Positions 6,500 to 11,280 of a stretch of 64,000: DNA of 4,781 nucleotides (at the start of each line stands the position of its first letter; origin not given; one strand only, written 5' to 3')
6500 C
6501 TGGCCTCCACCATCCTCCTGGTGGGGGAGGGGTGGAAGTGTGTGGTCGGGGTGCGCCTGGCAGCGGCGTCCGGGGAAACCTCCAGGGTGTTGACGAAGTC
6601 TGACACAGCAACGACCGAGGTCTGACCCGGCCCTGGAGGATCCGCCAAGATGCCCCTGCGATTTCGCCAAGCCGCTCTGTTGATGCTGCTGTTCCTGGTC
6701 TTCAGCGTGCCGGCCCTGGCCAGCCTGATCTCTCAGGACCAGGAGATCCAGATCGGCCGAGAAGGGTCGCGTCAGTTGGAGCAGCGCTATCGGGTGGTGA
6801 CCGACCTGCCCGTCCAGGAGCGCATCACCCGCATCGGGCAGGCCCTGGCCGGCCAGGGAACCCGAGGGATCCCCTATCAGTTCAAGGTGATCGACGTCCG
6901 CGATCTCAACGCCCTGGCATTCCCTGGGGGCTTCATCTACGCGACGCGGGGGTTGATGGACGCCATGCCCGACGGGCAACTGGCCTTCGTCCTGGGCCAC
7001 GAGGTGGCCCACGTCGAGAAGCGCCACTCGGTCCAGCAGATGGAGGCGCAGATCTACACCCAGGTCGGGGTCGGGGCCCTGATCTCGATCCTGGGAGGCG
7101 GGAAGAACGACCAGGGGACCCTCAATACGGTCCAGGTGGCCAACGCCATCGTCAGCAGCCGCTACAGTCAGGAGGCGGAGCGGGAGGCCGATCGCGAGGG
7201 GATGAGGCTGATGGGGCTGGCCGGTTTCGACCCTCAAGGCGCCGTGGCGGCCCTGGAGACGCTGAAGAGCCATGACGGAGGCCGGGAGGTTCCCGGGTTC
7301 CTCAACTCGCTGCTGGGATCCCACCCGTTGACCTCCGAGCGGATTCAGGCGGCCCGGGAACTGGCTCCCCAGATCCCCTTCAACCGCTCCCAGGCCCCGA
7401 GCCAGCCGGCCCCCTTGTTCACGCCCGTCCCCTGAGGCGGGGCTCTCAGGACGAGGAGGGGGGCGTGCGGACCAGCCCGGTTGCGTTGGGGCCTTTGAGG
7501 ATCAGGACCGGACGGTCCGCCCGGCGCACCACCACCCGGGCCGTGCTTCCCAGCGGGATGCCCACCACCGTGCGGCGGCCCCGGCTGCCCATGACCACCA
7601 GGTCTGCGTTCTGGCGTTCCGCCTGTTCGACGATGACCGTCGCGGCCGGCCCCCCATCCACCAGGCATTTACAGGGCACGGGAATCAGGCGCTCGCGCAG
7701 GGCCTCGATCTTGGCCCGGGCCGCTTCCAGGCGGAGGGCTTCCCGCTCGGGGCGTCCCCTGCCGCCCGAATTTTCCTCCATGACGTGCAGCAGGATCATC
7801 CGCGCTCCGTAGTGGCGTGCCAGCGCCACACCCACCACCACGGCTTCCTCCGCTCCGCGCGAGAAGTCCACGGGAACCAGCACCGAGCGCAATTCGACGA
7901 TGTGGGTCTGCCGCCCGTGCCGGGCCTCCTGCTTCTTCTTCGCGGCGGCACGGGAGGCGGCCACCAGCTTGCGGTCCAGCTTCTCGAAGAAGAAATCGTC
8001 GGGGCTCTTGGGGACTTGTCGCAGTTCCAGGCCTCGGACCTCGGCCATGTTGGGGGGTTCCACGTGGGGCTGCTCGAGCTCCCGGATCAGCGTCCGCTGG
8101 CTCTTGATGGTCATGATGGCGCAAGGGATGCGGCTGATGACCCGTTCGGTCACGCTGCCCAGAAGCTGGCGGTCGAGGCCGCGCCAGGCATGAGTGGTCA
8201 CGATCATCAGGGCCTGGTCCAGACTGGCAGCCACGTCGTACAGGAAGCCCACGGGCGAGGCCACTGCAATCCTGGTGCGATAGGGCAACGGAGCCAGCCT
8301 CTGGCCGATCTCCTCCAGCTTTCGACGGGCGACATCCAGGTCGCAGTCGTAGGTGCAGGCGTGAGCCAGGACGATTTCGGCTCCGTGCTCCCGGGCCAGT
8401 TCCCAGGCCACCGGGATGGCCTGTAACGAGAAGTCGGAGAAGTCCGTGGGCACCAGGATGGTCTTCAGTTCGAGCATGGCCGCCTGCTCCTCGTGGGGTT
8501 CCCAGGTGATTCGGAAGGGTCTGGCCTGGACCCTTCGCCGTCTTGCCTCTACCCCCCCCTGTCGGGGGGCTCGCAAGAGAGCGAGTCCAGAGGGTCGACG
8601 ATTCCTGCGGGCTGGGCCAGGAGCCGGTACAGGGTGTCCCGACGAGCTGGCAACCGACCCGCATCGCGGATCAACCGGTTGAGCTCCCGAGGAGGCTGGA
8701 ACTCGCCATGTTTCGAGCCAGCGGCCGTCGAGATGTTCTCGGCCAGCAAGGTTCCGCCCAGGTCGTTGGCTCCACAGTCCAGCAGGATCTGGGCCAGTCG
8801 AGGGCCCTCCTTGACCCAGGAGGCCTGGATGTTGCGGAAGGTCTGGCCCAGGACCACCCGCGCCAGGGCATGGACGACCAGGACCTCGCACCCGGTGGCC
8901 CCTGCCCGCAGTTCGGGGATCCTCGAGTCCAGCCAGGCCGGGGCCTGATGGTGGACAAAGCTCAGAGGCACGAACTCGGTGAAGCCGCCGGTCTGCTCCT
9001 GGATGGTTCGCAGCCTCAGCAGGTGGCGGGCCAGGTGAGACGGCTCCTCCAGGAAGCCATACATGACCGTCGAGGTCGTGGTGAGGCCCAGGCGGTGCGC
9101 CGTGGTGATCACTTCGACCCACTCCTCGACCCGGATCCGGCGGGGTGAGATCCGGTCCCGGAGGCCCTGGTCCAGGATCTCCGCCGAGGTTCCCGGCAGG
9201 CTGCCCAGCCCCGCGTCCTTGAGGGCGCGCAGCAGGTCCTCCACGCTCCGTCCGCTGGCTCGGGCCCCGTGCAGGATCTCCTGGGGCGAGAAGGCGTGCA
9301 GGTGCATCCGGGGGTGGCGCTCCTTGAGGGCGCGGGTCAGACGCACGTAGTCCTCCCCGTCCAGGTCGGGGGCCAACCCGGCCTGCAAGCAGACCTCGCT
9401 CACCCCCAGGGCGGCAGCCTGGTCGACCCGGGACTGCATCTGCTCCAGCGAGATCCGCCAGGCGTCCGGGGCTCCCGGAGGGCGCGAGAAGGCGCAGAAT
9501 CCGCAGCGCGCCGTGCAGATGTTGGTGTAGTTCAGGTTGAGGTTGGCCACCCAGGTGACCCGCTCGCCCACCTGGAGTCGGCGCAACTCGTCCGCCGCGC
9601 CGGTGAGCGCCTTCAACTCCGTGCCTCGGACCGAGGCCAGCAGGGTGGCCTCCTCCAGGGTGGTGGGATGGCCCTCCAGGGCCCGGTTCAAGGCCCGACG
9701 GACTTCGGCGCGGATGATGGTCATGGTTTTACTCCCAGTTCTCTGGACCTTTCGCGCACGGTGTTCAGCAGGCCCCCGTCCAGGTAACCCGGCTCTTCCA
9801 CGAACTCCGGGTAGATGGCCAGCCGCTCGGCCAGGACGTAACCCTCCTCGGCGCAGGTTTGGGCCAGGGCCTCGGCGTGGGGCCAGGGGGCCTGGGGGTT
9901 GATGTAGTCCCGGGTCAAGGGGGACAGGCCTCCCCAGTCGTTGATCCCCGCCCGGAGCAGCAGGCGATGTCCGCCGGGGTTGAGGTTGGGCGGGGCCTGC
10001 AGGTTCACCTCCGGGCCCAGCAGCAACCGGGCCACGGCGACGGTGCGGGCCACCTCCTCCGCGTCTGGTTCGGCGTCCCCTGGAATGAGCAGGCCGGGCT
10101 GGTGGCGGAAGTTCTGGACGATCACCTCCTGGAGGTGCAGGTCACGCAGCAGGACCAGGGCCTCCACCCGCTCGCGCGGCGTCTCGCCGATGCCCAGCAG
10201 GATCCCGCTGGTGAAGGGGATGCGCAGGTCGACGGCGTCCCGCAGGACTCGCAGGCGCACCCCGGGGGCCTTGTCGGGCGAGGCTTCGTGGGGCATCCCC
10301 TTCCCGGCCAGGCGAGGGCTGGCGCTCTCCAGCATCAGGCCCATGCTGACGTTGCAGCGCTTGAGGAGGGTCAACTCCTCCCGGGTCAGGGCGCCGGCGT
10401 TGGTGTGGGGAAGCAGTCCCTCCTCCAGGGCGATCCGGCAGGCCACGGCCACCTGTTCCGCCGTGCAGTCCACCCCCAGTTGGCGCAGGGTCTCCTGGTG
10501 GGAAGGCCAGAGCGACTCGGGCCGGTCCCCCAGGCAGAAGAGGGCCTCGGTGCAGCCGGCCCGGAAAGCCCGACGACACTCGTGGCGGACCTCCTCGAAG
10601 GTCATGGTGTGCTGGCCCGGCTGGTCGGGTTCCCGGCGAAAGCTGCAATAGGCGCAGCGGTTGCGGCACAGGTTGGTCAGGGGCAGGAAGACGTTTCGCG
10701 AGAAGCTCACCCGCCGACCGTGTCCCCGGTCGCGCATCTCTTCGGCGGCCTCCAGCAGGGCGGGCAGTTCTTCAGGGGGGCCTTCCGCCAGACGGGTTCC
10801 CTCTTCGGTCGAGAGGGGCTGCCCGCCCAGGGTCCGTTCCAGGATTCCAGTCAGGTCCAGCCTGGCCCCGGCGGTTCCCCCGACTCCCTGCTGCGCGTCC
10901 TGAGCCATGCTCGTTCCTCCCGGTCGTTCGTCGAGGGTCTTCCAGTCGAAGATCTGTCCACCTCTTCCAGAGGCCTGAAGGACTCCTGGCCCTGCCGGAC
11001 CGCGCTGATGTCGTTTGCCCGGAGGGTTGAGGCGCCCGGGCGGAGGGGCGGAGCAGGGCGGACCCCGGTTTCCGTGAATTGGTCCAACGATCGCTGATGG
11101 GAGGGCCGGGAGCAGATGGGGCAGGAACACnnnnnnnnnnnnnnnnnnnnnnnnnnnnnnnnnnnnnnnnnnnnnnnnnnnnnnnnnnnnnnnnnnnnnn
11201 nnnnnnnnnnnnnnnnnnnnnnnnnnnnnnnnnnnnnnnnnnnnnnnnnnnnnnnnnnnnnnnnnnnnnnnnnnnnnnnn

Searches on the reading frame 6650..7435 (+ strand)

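Call 26: search_protein_families(library=pfam, proteins=[window:6650-7435:+], max_evalue=0.001)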
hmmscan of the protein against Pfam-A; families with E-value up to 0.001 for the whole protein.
window:6650-7435:+ (261 aa): 1 family
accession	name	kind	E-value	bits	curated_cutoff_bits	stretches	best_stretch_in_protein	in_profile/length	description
PF01435.24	Peptidase_M48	-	1.3e-28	100.6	20.3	1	57-238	5-185/186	Peptidase family M48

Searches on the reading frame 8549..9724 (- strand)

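Call 7: search_protein_families(library=pfam, proteins=[window:8549-9724:-], max_evalue=0.001)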
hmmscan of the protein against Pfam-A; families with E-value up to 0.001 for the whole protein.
window:8549-9724:- (391 aa): 2 families
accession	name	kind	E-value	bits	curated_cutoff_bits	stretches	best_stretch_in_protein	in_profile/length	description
PF19288.4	CofH_C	-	6.7e-19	68.4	27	1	247-372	3-122/125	CofH/MqnC C-terminal region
PF04055.27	Radical_SAM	-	5e-18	66.3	29.5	1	65-228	2-155/166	Radical SAM superfamily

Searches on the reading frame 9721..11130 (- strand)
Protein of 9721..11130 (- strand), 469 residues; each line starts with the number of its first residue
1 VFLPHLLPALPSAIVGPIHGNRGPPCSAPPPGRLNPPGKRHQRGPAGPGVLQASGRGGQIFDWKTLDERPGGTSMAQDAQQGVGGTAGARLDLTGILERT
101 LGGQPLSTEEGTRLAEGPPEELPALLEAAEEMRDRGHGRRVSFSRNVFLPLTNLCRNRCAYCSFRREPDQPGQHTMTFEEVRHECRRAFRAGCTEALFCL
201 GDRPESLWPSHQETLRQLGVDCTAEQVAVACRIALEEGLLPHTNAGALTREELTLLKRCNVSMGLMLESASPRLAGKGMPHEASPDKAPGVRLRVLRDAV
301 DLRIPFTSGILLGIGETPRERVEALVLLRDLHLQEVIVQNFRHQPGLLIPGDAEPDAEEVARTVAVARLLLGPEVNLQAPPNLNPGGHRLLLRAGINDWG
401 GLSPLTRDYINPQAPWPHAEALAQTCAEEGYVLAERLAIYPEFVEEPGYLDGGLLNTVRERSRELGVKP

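Call 7: search_protein_families(library=pfam, proteins=[window:9721-11130:-], max_evalue=0.001)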
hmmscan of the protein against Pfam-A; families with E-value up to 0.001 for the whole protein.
window:9721-11130:- (469 aa): 1 family
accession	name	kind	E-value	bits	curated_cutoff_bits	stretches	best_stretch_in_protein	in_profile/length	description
PF04055.27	Radical_SAM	-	2.5e-17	64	29.5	1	150-326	2-164/166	Radical SAM superfamily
